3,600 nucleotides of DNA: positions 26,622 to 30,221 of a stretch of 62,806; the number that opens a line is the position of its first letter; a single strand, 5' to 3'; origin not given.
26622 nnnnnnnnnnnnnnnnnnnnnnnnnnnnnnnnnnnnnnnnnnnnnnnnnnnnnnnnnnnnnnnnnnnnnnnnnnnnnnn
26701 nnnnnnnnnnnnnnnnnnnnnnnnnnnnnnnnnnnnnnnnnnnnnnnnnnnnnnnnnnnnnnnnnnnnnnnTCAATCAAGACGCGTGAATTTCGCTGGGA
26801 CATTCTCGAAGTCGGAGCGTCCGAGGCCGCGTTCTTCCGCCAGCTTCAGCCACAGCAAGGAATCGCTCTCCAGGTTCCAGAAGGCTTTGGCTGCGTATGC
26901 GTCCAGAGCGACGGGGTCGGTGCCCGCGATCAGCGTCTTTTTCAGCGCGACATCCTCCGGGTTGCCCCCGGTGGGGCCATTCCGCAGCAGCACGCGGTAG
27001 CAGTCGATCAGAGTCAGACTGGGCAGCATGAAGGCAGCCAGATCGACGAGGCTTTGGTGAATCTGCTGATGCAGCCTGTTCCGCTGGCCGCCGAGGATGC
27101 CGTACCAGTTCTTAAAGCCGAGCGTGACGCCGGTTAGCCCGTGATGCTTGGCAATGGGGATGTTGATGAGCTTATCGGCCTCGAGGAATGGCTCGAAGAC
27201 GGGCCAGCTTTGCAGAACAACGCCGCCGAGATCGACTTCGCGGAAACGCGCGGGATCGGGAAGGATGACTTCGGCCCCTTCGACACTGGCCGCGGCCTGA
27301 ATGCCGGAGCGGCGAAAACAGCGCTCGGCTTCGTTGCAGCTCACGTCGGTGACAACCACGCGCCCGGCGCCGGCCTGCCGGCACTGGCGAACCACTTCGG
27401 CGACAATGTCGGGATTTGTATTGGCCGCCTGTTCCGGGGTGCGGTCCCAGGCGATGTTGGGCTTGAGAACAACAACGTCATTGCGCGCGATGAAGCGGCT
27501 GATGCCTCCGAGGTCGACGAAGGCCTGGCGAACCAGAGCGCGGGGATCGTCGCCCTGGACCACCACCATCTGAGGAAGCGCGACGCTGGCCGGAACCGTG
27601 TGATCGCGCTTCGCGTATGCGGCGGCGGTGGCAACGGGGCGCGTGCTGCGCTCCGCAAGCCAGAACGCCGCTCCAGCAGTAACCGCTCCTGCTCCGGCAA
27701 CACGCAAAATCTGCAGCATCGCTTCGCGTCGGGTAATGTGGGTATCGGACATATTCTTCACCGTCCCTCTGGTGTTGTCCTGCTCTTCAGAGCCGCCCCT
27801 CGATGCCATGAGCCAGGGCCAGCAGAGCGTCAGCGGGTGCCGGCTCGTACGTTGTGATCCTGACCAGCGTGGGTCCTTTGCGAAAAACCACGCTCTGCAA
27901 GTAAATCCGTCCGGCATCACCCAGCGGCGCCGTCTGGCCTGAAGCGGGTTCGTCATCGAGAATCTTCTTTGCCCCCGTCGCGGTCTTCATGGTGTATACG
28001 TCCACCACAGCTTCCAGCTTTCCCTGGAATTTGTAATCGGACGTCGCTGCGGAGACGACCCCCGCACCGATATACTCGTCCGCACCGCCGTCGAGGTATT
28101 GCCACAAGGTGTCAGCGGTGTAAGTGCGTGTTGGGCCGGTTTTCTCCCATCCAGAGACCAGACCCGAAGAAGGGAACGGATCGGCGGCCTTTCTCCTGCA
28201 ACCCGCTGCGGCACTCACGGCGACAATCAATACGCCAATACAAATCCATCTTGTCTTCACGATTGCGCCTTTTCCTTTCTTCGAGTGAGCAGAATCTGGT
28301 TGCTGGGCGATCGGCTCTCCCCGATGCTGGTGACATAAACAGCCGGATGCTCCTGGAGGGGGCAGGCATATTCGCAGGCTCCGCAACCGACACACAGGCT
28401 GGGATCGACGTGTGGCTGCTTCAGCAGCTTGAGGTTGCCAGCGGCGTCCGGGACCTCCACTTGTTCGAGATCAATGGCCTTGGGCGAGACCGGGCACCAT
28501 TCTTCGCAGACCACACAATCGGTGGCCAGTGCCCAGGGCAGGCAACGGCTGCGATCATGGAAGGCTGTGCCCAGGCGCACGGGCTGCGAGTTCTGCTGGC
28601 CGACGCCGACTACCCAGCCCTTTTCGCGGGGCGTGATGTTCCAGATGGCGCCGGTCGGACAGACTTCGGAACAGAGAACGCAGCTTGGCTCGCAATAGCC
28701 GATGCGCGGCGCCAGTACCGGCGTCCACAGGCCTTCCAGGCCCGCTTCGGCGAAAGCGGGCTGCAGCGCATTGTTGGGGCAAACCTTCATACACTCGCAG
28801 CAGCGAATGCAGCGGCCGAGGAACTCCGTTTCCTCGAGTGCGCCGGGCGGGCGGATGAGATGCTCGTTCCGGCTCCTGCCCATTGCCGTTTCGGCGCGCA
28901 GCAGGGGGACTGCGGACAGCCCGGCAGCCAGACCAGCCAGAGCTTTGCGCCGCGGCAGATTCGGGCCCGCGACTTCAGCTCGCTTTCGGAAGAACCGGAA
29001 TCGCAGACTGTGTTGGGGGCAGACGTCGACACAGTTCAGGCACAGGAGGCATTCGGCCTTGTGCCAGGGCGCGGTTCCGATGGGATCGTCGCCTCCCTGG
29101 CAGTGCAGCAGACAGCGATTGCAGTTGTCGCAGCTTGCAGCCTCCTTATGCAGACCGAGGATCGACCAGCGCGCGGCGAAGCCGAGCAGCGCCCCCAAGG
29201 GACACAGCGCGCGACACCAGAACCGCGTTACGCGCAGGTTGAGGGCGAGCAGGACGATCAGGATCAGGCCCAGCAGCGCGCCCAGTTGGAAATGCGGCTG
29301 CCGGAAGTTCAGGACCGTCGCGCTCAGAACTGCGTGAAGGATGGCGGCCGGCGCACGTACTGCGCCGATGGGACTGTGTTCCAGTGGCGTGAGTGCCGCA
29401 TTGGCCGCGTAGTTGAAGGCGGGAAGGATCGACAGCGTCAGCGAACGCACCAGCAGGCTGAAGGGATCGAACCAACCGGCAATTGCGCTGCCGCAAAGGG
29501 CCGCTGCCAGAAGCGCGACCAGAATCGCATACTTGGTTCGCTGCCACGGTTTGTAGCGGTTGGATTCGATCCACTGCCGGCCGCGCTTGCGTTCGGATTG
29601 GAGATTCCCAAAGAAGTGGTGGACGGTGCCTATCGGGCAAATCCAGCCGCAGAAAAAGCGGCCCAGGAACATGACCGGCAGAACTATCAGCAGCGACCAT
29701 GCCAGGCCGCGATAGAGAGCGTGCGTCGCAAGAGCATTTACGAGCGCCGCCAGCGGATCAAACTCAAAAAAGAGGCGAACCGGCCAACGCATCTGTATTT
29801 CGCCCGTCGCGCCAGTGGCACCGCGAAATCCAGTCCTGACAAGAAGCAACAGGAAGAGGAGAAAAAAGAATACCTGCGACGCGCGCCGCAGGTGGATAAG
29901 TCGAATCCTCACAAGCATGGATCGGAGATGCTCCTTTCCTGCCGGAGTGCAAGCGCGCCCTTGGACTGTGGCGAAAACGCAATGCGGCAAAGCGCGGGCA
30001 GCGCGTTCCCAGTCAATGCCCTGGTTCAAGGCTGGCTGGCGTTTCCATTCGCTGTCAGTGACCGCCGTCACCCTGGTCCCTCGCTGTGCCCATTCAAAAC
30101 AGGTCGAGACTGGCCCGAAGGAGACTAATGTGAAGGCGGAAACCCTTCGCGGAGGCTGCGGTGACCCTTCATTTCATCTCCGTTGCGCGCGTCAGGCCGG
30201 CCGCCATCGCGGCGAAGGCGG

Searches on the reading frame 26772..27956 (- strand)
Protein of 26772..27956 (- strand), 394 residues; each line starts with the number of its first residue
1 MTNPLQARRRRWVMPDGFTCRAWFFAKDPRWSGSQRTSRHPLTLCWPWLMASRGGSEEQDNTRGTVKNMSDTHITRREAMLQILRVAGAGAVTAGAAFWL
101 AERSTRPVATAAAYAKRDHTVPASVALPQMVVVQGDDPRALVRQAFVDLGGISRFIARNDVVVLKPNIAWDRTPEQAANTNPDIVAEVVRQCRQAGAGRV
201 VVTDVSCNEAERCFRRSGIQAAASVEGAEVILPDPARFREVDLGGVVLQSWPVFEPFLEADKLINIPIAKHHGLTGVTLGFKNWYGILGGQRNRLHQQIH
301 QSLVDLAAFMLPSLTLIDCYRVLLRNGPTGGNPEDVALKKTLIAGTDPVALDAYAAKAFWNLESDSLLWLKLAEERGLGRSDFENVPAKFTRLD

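Call 43: search_protein_families(library=pfam, proteins=[window:26772-27956:-], max_evalue=0.001)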
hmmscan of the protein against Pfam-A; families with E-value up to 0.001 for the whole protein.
window:26772-27956:- (394 aa): 1 family
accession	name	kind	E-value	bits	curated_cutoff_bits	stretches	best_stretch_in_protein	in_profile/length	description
PF04015.17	DUF362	-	9.9e-53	179.6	24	1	162-357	1-200/200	Domain of unknown function (DUF362)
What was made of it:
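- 26772..27956 (-): Second DUF362 paralog, with a Tat-like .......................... segment. The start codon is uncertain. Pfam DUF362 matches at 1e-52 (call 43).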

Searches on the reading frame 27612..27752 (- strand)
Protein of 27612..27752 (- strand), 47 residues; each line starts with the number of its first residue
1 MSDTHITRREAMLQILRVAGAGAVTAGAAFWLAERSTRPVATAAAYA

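Call 50: search_protein_families(library=pfam, proteins=[window:27612-27752:-], max_evalue=10)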
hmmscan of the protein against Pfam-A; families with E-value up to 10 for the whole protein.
seq(47 aa): 0 families

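Call 51: search_protein_families(library=ncbifam, proteins=[window:27612-27752:-], max_evalue=10)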
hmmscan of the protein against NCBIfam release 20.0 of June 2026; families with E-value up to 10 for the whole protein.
seq(47 aa): 1 family
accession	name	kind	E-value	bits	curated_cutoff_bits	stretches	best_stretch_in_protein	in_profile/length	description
NF041615.1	Feoxidase_Iro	equivalog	0.013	15.8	100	1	3-41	5-43/90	iron oxidase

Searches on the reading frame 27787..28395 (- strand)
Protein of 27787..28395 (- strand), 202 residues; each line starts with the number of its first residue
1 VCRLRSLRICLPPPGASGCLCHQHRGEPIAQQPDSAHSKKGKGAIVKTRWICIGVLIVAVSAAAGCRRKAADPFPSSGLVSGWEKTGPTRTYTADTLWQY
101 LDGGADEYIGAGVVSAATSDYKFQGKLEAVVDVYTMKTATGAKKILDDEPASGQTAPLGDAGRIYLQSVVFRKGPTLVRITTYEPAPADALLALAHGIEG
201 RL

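Call 43: search_protein_families(library=pfam, proteins=[window:27787-28395:-], max_evalue=0.001)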
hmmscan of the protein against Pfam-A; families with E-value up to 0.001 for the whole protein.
window:27787-28395:- (202 aa): 1 family
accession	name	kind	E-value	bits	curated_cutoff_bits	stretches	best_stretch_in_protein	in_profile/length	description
PF20244.3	DUF6599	-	3.3e-09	37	27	1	81-198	2-124/186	Family of unknown function (DUF6599)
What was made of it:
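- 27787..28395 (-): DUF6599 protein with a lipoprotein-type signal (...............). Pfam DUF6599 scores 37 bits (call 43).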

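Call 71: search_protein_families(library=pfam, proteins=[window:27787-28395:-], max_evalue=0.001)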
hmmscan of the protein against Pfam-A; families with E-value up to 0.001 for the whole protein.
window:27787-28395:- (202 aa): 1 family
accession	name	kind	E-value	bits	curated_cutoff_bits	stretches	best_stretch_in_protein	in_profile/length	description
PF20244.3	DUF6599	-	3.3e-09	37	27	1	81-198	2-124/186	Family of unknown function (DUF6599)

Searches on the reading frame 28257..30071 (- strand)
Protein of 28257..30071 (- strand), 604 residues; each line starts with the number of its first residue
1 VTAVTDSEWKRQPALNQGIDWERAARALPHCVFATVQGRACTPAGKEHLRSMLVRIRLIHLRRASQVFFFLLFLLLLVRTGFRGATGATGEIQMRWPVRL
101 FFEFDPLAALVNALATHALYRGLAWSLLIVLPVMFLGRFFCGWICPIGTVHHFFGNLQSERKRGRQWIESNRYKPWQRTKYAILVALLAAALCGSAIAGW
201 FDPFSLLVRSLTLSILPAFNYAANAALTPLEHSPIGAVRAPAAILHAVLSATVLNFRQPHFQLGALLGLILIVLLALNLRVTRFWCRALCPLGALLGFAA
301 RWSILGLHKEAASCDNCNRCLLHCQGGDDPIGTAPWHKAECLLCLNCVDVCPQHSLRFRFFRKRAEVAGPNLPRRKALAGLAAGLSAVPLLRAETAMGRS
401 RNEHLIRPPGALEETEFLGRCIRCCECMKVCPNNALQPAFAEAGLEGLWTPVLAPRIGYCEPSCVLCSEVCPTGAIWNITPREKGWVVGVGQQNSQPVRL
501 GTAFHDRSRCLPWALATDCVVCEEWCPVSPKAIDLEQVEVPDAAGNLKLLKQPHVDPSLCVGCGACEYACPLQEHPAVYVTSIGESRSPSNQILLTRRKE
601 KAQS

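Call 5: search_protein_families(library=ncbifam, proteins=[window:28257-30071:-], max_evalue=0.001)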
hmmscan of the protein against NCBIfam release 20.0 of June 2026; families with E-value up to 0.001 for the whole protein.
window:28257-30071:- (604 aa): 19 families
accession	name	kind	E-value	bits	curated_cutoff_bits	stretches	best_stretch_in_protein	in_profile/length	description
NF007012.0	PRK09476.1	equivalog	1.8e-26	92.9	269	1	382-581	22-206/254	ferredoxin-type protein NapG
NF007013.0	PRK09477.1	equivalog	3.3e-25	88.7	234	2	256-361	167-279/286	quinol dehydrogenase ferredoxin subunit NapH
TIGR02163.1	napH_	subfamily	8.3e-24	84.5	213.05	2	254-359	142-254/255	NapH/MauN family ferredoxin-type protein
TIGR00397.1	mauM_napG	subfamily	8.4e-19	68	178.85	1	399-574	33-191/213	MauM/NapG family ferredoxin-type protein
TIGR00402.1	napF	equivalog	5.3e-14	52.4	102.2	1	401-478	17-86/149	ferredoxin-type protein NapF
NF042909.1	FMH_DH_FwdF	exception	1.6e-09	37.3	375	1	518-575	142-195/336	tungsten-dependent formylmethanofuran dehydrogenase subunit FwdF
TIGR01971.1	NuoI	subfamily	1.4e-08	34.4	113.05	1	518-573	46-96/121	NADH-quinone oxidoreductase, chain I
NF004545.0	PRK05888.3-1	equivalog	4.5e-08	32.9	229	0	420-477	67-124/154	NADH-quinone oxidoreductase subunit NuoI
TIGR02179.1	PorD_KorD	subfamily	1.1e-07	31.9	60.05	1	420-478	26-74/78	2-oxoacid:acceptor oxidoreductase, delta subunit, pyruvate/2-ketoisovalerate family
NF038196.1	ferrodoxin_EFR1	subfamily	2.9e-07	30.8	75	1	312-358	184-231/242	EFR1 family ferrodoxin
NF045874.1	Vhu_polyferre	exception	7.2e-07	28.3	600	1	283-354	35-102/381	F420-non-reducing hydrogenase associated-polyferredoxin VhuB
NF046105.1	TransRegNosR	equivalog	1.2e-06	27.2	1000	1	271-347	585-661/680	transcriptional regulator NosR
NF040612.1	F420_dehyd_FpoI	exception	2.7e-06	27.2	180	0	419-477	42-100/135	F420H2 dehydrogenase subunit FpoI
NF004543.0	PRK05888.2-5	equivalog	3.4e-06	26.7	243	0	420-477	60-116/217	NADH-quinone oxidoreductase subunit NuoI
NF004541.0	PRK05888.2-2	equivalog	3.9e-06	26.8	217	0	419-438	94-113/168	NADH-quinone oxidoreductase subunit NuoI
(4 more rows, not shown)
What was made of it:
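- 28257..30071 (-): NapH-NapG fusion polyferredoxin: four transmembrane helices with CX3CP motifs, an internal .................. segment followed by basic residues, then a NapG-like domain with multiple [4Fe-4S] sites. Candidate conduit for electrons across the membrane. NapG and NapH models match residues 382-581 and 256-361 (call 5).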

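Call 6: search_protein_families(library=pfam, proteins=[window:28257-30071:-], max_evalue=0.001)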
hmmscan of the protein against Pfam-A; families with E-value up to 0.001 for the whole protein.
window:28257-30071:- (604 aa): 10 families
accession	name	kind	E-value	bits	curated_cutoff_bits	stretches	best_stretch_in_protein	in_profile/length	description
PF12801.12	Fer4_5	-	2.8e-14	53.2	22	2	120-156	3-39/48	4Fe-4S binding domain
PF12838.12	Fer4_7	-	5.8e-13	49.5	27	2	518-571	4-49/52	4Fe-4S dicluster domain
PF00037.32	Fer4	-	4.3e-12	45.7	21.1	2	554-571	2-19/24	4Fe-4S binding domain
PF13187.11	Fer4_9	-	1.8e-09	37.9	27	0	517-572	3-49/52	4Fe-4S dicluster domain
PF13237.11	Fer4_10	-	5.1e-08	33.2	25.5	0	310-352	5-53/53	4Fe-4S dicluster domain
PF13484.11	Fer4_16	-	5.9e-08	33.8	30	0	463-528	4-65/66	4Fe-4S double cluster binding domain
PF12837.12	Fer4_6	-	2.3e-07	30.9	25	1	553-571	2-20/24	4Fe-4S binding domain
PF13183.11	Fer4_8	-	3.3e-06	28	27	0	517-572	6-66/68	4Fe-4S dicluster domain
PF12797.12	Fer4_2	-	2.1e-05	24.6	24.5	1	553-571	3-21/22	4Fe-4S binding domain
PF14697.11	Fer4_21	-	6.6e-05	23.4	35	0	312-353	6-53/59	4Fe-4S dicluster domain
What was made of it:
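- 28257..30071 (-): Pfam finds Fer4_5 (call 6).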
